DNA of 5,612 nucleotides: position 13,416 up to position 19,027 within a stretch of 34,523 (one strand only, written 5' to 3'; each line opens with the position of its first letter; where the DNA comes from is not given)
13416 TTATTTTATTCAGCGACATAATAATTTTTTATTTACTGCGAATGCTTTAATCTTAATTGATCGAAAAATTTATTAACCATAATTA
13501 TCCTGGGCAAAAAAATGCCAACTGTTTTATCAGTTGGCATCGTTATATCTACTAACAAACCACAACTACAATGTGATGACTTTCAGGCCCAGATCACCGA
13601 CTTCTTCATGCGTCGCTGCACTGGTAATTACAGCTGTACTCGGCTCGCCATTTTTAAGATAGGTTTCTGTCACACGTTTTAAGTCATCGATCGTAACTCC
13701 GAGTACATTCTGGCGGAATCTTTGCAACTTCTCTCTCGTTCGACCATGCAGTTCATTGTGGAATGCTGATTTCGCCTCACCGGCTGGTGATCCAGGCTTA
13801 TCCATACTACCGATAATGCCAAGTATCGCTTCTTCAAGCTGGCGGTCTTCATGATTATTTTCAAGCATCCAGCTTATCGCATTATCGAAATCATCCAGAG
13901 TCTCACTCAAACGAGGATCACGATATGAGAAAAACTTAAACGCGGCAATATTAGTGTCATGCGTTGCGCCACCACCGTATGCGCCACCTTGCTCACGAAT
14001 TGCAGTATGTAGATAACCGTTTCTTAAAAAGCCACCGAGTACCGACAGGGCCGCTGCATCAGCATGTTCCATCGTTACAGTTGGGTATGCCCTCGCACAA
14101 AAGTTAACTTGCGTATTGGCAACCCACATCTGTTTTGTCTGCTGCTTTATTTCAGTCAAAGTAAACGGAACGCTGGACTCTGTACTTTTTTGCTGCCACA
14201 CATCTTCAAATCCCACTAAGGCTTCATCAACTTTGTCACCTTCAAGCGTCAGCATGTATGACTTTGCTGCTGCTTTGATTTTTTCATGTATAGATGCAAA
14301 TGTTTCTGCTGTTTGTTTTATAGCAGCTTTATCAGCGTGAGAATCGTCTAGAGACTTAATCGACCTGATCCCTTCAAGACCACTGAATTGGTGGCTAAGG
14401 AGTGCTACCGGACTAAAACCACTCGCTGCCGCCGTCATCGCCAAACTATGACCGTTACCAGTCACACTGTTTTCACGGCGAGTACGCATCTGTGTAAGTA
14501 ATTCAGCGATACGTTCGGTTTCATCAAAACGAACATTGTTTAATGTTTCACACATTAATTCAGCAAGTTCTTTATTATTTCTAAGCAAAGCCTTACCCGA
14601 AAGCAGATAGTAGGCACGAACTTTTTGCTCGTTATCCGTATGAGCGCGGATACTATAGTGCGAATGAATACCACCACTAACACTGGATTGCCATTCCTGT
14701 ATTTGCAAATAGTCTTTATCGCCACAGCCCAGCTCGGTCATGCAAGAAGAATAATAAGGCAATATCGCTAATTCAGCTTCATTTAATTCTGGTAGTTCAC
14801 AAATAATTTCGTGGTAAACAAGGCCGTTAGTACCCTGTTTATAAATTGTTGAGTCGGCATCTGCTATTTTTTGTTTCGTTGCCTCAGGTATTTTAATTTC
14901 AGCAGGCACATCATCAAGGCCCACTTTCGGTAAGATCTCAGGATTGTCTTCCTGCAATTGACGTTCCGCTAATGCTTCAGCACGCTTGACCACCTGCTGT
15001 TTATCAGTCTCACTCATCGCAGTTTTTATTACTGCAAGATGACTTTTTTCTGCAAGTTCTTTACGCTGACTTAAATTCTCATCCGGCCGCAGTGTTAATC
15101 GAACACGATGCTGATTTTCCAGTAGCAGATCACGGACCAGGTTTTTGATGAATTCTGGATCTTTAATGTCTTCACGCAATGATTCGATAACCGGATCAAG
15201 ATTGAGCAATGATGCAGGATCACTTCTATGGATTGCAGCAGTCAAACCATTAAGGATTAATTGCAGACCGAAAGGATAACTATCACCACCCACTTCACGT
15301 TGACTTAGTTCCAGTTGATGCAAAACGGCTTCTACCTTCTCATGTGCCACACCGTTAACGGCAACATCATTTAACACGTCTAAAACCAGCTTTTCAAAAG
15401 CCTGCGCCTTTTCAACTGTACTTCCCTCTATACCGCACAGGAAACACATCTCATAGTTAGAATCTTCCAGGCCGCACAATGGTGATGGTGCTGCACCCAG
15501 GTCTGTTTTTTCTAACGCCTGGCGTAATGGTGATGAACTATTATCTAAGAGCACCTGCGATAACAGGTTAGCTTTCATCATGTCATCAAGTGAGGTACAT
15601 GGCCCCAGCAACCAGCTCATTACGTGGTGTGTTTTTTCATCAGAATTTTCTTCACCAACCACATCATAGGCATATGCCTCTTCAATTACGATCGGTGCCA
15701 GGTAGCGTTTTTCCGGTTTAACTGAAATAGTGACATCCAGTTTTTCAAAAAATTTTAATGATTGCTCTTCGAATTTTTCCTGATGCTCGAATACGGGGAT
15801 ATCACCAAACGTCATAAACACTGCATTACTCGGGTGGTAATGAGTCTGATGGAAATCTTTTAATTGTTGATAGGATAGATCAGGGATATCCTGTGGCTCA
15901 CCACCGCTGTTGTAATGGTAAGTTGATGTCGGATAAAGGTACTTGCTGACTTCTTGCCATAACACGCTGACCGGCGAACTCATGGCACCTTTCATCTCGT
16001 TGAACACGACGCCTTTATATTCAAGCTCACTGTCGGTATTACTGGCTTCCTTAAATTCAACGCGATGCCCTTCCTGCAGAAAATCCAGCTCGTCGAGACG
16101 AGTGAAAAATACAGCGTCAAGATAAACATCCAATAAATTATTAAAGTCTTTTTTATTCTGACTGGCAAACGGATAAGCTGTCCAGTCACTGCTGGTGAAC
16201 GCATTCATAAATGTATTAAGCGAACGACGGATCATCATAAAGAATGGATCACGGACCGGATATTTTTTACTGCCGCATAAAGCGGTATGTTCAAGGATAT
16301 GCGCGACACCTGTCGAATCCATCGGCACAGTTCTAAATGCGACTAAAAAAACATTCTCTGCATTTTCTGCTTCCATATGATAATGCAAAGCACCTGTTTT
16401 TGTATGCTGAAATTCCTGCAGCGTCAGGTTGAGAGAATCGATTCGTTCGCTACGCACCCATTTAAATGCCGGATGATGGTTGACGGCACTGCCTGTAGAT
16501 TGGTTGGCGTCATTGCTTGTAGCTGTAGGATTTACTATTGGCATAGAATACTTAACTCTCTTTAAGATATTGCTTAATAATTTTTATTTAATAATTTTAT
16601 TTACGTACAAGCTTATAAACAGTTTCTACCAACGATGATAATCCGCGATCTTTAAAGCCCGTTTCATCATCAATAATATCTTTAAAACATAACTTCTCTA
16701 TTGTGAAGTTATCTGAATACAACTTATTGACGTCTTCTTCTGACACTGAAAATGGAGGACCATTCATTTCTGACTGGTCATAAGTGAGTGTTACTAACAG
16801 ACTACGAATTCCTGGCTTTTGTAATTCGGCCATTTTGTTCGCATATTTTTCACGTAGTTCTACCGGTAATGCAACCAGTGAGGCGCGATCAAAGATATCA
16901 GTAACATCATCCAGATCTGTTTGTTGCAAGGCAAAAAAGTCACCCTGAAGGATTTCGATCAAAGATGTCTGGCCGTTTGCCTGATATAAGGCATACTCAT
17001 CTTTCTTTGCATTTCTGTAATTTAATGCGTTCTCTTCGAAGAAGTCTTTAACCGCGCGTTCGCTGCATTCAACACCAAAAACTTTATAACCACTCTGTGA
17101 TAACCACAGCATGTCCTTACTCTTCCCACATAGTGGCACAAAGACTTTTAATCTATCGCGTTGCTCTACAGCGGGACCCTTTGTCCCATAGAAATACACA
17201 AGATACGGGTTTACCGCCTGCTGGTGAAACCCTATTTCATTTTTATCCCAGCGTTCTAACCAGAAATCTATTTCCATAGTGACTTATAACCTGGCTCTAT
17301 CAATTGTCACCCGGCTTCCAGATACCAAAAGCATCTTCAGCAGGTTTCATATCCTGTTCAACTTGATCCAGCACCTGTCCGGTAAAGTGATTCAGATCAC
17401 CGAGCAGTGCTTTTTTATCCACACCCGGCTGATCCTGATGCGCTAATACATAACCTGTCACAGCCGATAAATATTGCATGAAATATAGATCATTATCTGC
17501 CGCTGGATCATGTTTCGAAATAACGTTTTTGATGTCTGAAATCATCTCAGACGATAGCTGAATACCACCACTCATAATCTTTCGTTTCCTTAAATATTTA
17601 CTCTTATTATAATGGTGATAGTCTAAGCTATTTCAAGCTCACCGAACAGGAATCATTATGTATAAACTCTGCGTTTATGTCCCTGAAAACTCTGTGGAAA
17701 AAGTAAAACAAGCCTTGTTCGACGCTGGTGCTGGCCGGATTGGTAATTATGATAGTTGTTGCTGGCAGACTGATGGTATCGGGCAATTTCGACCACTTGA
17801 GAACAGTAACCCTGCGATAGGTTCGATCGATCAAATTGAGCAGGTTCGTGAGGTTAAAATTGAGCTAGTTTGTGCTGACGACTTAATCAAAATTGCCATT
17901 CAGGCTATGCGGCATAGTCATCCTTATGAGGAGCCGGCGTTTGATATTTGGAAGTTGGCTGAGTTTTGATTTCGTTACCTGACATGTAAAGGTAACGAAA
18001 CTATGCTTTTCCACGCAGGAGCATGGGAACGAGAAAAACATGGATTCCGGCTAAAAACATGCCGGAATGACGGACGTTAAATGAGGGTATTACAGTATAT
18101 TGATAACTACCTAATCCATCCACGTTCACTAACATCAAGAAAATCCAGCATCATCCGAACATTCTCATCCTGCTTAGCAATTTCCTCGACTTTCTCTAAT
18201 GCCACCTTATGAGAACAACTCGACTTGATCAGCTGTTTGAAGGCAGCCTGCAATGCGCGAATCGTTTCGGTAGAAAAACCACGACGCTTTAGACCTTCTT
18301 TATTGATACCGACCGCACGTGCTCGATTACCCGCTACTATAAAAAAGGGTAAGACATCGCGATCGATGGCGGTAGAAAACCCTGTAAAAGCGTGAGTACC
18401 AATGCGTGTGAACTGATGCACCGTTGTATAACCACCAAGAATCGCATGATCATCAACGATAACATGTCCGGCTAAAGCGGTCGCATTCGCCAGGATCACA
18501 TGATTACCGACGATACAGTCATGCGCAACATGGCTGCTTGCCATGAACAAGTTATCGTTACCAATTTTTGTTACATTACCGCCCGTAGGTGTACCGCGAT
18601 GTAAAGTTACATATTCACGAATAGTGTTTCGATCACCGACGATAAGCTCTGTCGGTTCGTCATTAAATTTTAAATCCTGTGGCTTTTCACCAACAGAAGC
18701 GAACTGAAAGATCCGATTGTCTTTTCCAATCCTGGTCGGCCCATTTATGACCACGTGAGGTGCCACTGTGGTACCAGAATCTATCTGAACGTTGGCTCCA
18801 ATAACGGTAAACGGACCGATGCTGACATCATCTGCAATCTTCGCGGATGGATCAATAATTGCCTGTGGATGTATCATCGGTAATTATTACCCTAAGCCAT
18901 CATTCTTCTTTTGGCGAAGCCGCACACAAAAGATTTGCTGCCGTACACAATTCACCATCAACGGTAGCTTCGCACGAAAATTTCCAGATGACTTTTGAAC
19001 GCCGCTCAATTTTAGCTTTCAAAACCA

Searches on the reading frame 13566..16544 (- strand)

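Call 3: search_protein_families(library=pfam, proteins=[window:13566-16544:-], max_evalue=0.01)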
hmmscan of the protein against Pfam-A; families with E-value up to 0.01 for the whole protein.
window:13566-16544:- (992 aa): 4 families
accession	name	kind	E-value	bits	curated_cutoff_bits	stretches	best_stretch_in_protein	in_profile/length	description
PF08367.16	M16C_assoc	-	9.5e-66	222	25.3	1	485-732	1-252/252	Peptidase M16C associated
PF05193.26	Peptidase_M16_C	-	7.3e-27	94.8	23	2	222-411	1-181/181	Peptidase M16 inactive domain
PF22516.1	PreP_C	-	3.9e-26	92.1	27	1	806-960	3-156/173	PreP C-terminal domain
PF00675.25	Peptidase_M16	-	1.6e-09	38.2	22.3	1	76-173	29-122/149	Insulinase (Peptidase family M16)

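Call 4: search_protein_families(library=ncbifam, proteins=[window:13566-16544:-], max_evalue=0.01)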
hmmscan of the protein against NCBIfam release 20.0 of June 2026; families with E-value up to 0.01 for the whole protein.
window:13566-16544:- (992 aa): 3 families
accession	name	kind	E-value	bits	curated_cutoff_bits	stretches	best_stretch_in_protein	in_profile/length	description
NF047421.1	YfmH_fam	equivalog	3.7e-07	29.7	250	1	78-259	60-215/425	EF-P 5-aminopentanol modification-associated protein YfmH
NF011681.0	PRK15101.1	equivalog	1.6e-06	26.4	765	1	74-161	80-165/961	pitrilysin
TIGR02110.1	PQQ_syn_pqqF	equivalog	0.0049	15.7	320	0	75-126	37-87/697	pyrroloquinoline quinone biosynthesis protein PqqF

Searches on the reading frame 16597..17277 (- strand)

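Call 20: search_protein_families(library=ncbifam, proteins=[window:16597-17277:-], max_evalue=0.001)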
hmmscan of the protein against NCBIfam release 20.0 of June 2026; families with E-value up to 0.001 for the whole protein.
window:16597-17277:- (226 aa): 3 families
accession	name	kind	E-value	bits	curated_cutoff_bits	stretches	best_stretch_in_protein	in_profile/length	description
NF009732.0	PRK13255.1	equivalog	5e-74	248.5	213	1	1-225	1-217/218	thiopurine S-methyltransferase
TIGR03840.1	TMPT_Se_Te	equivalog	9.2e-73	244.3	223.2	1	4-223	1-212/213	thiopurine S-methyltransferase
NF009733.0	PRK13256.1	equivalog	3.2e-31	108.8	429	1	4-199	10-198/226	thiopurine S-methyltransferase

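Call 68: search_protein_families(library=pfam, proteins=[window:16597-17277:-], max_evalue=1)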
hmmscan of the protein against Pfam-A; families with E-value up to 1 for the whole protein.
window:16597-17277:- (226 aa): 1 family
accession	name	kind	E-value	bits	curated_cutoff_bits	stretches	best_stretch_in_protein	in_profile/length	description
PF05724.17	TPMT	-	1.9e-64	217.7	26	1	1-226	1-218/218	Thiopurine S-methyltransferase (TPMT)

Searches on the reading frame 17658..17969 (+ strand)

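Call 20: search_protein_families(library=ncbifam, proteins=[window:17658-17969:+], max_evalue=0.001)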
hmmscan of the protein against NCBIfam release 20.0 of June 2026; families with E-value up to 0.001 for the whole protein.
window:17658-17969:+ (103 aa): 0 families

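Call 68: search_protein_families(library=pfam, proteins=[window:17658-17969:+], max_evalue=1)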
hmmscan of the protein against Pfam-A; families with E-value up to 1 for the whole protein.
window:17658-17969:+ (103 aa): 3 families
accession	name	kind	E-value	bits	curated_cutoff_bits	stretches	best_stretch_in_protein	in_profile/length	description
PF03091.20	CutA1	-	0.073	13.3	22.4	1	58-97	43-82/99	CutA1 divalent ion tolerance protein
PF09186.17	DUF1949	-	0.08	13.3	23.7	1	4-27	33-56/56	Domain of unknown function (DUF1949)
PF00543.27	P-II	-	0.15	12.9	25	1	2-85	2-75/102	Nitrogen regulatory protein P-II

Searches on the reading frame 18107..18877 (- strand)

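Call 82: search_protein_families(library=pfam, proteins=[window:18107-18877:-], max_evalue=0.00001)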
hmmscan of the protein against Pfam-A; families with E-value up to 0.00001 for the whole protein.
window:18107-18877:- (256 aa): 4 families
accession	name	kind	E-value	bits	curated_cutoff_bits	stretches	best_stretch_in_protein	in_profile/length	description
PF13720.11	Acetyltransf_11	-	1.6e-25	89.7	24.5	1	174-255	1-82/82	Udp N-acetylglucosamine O-acyltransferase; Domain 2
PF00132.30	Hexapep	-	1.6e-21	75.5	27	2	12-46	2-36/36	Bacterial transferase hexapeptide (six repeats)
PF25087.1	GMPPB_C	-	2.2e-08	34.2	39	0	6-44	5-43/110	GMPPB C-terminal domain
PF25084.1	LbH_EIF2B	-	1.2e-07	32.1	54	0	100-174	25-102/105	EIF2B subunit epsilon LbH domain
